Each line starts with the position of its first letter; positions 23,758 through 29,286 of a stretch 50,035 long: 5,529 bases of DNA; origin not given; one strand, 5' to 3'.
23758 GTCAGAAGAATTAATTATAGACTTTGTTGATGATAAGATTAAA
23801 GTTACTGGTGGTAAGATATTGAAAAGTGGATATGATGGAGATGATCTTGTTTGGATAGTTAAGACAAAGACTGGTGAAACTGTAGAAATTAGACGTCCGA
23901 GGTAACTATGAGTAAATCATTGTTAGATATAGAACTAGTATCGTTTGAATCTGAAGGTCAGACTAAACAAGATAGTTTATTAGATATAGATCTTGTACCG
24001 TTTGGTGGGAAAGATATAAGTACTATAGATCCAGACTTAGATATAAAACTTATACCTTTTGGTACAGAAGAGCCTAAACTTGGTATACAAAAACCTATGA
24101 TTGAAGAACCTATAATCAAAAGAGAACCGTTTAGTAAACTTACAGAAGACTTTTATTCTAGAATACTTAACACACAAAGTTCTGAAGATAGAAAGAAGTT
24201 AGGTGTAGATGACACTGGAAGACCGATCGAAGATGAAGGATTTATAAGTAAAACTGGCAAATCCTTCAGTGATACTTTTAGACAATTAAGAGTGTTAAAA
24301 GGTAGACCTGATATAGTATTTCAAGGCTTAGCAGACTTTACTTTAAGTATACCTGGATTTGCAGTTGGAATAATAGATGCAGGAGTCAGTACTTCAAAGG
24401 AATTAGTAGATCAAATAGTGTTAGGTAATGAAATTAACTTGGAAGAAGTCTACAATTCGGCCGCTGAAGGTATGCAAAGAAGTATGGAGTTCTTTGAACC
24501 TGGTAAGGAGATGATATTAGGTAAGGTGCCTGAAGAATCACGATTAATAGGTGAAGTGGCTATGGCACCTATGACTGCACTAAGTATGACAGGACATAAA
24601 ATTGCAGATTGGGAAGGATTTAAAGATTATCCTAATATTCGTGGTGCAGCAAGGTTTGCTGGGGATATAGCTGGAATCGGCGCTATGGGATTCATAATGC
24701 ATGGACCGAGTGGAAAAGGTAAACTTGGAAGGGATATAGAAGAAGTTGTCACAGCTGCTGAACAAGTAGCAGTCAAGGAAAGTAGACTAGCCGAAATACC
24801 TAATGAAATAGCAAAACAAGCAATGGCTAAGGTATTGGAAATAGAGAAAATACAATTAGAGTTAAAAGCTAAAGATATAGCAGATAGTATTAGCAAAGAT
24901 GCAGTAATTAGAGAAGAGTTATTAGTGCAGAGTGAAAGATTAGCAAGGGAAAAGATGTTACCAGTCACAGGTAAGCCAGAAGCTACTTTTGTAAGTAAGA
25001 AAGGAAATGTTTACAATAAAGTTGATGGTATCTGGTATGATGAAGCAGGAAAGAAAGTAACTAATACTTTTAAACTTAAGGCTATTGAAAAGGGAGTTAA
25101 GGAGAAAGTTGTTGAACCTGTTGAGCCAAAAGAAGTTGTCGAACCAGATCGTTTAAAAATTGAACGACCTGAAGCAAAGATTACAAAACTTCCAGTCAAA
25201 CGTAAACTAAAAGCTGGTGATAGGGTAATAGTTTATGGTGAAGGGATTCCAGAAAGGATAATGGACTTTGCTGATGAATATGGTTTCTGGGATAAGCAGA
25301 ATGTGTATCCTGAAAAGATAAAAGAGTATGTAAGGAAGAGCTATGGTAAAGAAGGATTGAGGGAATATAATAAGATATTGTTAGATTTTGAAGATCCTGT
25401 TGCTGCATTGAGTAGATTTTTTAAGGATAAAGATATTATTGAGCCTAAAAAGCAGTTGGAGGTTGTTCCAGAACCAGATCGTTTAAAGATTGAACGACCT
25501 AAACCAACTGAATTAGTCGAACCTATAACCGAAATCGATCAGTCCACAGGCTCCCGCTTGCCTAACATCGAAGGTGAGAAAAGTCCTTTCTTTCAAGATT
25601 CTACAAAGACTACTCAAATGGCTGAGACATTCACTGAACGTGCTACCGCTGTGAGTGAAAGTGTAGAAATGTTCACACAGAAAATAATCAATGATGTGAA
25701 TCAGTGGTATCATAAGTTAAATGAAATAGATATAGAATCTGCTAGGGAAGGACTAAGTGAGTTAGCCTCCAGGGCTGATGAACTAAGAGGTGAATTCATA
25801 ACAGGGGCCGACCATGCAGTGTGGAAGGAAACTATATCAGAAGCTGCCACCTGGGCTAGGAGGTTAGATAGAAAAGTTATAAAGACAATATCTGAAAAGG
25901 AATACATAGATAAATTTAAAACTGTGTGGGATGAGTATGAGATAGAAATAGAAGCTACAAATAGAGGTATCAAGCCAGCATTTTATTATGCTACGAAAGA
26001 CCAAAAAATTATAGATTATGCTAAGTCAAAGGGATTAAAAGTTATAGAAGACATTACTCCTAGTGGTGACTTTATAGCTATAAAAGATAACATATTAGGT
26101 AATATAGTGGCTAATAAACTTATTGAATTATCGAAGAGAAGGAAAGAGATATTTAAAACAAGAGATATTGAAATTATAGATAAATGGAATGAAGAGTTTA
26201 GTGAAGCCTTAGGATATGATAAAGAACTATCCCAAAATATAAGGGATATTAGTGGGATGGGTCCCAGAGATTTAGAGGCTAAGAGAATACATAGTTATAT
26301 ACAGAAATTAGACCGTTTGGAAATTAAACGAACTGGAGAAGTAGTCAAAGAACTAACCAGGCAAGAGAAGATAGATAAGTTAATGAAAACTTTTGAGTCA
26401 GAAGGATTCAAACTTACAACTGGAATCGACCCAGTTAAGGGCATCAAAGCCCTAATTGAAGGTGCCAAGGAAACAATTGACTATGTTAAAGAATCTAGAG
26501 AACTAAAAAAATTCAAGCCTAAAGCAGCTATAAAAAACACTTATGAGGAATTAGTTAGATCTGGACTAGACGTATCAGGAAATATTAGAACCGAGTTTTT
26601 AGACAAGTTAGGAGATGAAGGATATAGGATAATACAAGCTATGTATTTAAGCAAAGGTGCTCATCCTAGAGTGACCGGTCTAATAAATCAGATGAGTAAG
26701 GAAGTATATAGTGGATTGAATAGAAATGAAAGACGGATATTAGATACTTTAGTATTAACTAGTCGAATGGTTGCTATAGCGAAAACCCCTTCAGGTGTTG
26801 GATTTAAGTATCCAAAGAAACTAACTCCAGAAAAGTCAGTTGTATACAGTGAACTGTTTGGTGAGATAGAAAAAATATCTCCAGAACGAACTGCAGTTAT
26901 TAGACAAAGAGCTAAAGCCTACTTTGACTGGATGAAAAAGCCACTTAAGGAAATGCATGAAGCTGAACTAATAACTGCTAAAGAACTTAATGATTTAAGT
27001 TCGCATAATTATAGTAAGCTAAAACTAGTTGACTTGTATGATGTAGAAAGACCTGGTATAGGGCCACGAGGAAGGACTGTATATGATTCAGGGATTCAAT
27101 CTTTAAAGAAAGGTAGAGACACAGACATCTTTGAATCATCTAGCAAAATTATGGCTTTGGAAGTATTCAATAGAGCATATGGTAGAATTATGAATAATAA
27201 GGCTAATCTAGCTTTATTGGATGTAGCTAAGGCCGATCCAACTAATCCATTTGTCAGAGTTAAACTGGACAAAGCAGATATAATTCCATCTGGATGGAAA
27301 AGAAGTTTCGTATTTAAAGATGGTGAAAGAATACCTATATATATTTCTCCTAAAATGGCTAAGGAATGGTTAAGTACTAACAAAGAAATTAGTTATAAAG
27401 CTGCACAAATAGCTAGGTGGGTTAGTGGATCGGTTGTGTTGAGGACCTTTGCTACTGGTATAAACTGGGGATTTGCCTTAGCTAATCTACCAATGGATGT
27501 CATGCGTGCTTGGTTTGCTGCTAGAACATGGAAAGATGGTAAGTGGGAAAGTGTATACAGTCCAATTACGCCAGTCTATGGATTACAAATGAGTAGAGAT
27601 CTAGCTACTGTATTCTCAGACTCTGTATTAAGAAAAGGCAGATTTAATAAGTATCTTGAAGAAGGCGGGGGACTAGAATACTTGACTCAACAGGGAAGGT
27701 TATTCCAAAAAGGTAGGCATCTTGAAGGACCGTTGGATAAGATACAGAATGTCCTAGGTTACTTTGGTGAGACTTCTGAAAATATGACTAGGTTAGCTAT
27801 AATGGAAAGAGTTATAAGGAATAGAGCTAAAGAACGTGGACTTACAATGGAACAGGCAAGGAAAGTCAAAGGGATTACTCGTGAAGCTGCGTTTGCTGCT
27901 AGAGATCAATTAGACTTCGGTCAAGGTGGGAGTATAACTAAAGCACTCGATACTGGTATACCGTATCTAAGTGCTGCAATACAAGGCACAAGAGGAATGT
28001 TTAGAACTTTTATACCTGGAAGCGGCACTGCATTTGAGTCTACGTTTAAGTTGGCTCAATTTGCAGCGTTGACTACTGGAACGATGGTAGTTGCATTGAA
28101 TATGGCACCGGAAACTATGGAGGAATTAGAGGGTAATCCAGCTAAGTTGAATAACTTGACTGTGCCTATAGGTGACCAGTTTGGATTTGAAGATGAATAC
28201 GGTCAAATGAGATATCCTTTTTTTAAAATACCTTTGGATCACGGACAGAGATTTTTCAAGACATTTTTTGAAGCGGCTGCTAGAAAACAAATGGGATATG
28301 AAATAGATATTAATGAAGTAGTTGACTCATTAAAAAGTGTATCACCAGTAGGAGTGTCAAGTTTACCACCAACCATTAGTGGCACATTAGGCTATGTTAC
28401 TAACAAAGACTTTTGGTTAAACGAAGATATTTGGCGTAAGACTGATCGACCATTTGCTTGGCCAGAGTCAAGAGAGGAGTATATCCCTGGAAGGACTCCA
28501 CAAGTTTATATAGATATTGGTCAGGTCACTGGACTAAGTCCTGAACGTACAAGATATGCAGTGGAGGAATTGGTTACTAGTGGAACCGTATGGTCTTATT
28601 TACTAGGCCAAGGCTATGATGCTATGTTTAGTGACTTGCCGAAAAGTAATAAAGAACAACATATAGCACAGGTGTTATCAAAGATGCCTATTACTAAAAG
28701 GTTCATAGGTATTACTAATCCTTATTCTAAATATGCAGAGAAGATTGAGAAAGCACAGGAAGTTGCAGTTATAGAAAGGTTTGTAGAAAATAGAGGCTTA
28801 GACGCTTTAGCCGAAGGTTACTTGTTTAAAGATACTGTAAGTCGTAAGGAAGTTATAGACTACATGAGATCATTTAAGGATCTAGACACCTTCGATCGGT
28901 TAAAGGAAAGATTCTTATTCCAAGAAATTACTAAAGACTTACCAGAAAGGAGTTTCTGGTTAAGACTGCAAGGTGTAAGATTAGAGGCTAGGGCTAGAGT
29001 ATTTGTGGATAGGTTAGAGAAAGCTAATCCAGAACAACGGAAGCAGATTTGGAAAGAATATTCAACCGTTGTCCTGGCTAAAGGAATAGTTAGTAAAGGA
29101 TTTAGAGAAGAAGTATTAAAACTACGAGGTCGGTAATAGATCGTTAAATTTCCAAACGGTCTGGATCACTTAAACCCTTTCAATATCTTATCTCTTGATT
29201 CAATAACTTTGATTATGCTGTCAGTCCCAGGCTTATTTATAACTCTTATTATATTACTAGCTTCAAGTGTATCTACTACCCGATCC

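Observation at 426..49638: A 25-nt dyad-symmetric element in 27 copies punctuates gene-module boundaries on both transcription arms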

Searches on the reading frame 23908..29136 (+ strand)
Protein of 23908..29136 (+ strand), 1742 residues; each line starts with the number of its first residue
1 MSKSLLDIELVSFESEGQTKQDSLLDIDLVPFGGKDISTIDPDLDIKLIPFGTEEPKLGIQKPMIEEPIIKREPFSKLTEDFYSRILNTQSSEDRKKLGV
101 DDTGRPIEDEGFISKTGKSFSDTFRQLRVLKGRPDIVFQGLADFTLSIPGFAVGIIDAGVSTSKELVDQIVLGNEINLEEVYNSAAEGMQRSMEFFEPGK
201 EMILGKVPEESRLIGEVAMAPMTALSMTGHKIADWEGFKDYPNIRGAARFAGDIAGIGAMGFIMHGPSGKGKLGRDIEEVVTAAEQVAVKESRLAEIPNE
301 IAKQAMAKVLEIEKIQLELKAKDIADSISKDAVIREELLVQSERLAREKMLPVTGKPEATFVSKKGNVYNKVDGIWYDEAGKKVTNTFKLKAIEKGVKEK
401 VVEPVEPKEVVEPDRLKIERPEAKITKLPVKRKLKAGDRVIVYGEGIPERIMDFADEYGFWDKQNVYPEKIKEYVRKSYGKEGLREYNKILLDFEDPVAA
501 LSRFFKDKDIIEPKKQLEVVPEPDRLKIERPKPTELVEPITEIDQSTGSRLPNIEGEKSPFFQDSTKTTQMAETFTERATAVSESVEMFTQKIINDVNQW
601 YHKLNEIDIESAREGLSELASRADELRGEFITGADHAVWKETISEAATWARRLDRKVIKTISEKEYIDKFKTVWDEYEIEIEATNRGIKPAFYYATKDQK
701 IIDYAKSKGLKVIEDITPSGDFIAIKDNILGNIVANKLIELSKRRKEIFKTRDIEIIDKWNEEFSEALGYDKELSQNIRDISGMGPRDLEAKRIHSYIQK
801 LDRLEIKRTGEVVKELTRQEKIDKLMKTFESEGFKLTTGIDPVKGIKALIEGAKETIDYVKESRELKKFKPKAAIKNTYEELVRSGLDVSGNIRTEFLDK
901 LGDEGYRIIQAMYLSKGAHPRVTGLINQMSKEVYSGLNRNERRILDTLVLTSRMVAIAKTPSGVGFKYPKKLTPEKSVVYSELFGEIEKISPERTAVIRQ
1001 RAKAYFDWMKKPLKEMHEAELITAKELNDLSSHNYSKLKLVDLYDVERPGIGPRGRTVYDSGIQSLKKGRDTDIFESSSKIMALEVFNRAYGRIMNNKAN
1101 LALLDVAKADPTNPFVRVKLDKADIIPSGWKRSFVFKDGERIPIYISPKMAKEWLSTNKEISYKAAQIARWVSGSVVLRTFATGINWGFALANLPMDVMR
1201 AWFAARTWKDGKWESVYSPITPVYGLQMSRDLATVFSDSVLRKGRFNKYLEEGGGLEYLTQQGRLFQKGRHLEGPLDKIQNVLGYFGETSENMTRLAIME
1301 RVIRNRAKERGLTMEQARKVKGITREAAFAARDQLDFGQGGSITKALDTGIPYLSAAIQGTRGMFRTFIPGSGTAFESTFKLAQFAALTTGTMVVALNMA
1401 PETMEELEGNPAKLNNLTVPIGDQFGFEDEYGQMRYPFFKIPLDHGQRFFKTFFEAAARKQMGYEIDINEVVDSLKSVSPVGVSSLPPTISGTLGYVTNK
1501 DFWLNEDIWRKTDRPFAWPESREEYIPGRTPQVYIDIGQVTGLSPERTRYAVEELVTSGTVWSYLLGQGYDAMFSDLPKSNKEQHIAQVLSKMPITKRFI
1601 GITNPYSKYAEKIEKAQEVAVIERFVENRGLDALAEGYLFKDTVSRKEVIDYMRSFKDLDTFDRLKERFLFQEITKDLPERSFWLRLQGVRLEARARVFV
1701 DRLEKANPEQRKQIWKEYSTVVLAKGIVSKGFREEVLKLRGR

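Call 15: search_protein_families(library=pfam, max_evalue=0.01, proteins=[window:23908-29136:+])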
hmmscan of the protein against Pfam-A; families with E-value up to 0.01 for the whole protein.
window:23908-29136:+ (1742 aa): 0 families

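Call 39: search_solved_structures(query=window:23908-29136:+, max_evalue=1)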
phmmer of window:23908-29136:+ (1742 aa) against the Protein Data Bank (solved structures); distinct sequences matched with E-value up to 1: 1.
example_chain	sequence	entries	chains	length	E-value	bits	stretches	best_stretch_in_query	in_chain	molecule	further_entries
8q82_A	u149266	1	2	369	0.025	14.8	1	596-641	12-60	Photorhabdus luminescens subsp. laumondii TTO1 complete genome segment 3/17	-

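Call 79: search_protein_families(library=phrogs, max_evalue=0.01, proteins=[window:23908-29136:+])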
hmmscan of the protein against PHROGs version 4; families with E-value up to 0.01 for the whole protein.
window:23908-29136:+ (1742 aa): 1 family
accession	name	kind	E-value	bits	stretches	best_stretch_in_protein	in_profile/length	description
phrog_16305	-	head and packaging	0.0062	16.9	0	361-401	269-309/479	virion structural protein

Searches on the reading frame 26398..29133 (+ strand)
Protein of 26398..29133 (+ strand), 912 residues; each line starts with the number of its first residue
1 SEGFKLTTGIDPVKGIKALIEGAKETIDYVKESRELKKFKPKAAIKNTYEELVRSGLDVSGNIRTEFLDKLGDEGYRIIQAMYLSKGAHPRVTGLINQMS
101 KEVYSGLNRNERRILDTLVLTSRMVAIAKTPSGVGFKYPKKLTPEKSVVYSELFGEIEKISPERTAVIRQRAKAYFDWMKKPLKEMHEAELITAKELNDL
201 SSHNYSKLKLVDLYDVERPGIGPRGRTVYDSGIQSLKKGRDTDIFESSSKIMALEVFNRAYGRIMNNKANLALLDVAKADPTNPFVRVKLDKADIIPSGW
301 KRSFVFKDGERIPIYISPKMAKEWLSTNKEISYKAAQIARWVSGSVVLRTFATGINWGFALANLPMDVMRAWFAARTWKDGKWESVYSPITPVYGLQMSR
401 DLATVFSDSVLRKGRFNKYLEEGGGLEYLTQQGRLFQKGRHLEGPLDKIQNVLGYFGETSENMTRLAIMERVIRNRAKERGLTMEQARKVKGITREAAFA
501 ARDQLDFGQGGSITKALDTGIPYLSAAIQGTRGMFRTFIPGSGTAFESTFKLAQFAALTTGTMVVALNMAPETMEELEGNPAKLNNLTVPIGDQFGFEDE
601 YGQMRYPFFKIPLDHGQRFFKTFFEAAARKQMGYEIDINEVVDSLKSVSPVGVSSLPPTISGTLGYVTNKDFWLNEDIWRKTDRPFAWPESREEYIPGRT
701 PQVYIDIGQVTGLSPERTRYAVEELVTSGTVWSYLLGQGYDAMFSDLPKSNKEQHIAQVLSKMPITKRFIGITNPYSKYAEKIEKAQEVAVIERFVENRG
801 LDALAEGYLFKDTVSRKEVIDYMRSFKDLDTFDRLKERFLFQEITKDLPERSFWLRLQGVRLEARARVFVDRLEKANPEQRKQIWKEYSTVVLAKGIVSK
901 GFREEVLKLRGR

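Call 80: find_homologous_proteins(query=window:26398-29133:+, max_evalue=0.00001)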
Query window:26398-29133:+ (912 aa): 90 proteins with E <= 0.00001 among 8000 candidates.
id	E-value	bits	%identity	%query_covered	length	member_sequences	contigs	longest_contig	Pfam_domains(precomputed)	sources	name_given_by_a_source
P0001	0.0e+0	1377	65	100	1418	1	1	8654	-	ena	-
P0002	0.0e+0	1361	65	100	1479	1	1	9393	-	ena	-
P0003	0.0e+0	1313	63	100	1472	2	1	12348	-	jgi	-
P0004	0.0e+0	1300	62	100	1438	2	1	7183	PF18857.7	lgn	-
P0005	0.0e+0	1264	61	100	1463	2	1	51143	-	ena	-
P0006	0.0e+0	1262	60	100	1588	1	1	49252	-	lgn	-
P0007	0.0e+0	1254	61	100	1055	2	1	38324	-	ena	-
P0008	0.0e+0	1253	59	99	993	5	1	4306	-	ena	-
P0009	0.0e+0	1248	61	100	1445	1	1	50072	-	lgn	-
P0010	0.0e+0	1225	59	100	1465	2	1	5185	-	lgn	-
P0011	0.0e+0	1220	58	99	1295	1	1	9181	PF18838.8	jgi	-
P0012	0.0e+0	1219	60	97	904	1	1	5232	-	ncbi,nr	ncbi:hypothetical protein KA005_01495, partial [bacterium]|nr:hypothetical protein [bacterium]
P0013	0.0e+0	1215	58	98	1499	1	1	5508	-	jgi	-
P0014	0.0e+0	1213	59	100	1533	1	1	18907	-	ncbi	-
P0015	0.0e+0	1204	59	100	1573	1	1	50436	-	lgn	-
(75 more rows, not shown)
